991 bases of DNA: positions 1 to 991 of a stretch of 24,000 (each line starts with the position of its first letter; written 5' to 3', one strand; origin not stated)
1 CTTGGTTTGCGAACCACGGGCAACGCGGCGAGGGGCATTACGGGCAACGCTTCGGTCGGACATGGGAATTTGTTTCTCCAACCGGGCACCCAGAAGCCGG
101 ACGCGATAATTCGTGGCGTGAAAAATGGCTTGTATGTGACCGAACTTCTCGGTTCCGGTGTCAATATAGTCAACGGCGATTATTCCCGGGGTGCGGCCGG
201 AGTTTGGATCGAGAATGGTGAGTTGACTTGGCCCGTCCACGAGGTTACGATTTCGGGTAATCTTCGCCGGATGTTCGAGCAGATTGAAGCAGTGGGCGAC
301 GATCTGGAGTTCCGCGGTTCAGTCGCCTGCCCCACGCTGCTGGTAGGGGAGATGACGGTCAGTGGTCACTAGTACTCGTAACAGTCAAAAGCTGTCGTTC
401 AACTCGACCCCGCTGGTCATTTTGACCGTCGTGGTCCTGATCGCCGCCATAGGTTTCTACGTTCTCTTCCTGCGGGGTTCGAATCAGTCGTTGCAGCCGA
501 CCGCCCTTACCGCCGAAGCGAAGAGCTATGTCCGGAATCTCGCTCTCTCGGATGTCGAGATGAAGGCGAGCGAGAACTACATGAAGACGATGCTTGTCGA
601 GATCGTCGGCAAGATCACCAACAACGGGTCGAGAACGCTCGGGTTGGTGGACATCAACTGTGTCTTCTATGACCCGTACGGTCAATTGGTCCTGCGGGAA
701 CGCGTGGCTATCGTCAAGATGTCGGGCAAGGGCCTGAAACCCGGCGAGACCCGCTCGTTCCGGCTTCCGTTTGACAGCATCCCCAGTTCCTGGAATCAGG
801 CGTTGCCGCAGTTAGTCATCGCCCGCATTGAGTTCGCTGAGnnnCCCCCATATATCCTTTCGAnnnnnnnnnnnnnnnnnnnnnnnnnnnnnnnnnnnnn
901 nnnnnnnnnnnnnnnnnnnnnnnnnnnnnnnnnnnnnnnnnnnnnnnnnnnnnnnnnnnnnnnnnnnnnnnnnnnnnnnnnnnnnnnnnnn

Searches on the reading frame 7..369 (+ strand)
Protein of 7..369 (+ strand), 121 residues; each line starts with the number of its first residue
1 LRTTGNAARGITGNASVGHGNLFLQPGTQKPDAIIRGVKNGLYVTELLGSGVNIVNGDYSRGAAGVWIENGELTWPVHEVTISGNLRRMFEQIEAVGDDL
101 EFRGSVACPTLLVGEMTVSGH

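Call 3: search_protein_families(library=pfam, proteins=[window:7-369:+], max_evalue=1)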
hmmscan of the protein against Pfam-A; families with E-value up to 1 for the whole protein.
window:7-369:+ (121 aa): 1 family
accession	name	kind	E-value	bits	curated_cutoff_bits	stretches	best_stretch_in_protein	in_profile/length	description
PF19289.4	PmbA_TldD_3rd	-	2.5e-40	138.4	22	1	1-120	100-220/220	PmbA/TldA metallopeptidase C-terminal domain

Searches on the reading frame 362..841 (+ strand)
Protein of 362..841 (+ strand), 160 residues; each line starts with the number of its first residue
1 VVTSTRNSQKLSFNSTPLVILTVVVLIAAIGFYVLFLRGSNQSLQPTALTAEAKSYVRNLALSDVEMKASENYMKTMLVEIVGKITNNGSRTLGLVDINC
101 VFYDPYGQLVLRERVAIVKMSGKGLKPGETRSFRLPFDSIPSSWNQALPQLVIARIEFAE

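Call 3: search_protein_families(library=pfam, proteins=[window:362-841:+], max_evalue=1)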
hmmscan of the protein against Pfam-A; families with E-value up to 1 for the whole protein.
window:362-841:+ (160 aa): 3 families
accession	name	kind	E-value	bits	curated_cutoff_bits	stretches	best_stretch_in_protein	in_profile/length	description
PF09624.15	DUF2393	-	1.9e-05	25.1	26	1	43-147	30-138/146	Protein of unknown function (DUF2393)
PF11906.13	DUF3426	-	0.00011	22.8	27.7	1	22-141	4-137/147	Protein of unknown function (DUF3426)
PF11355.13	DUF3157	-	0.033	14.3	21.7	1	31-131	79-170/199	Protein of unknown function (DUF3157)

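Call 4: search_protein_families(library=ncbifam, proteins=[window:362-841:+], max_evalue=1)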
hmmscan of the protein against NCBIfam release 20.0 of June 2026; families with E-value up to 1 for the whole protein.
window:362-841:+ (160 aa): 2 families
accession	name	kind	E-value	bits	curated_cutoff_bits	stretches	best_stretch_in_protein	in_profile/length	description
NF038353.1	FxLYD_dom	domain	1.7e-07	31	23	1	79-141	4-61/71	FxLYD domain-containing protein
NF051431.1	Rv0361_Cterm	subfamily_domain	0.18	12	37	1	19-66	10-56/140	Rv0361 family membrane protein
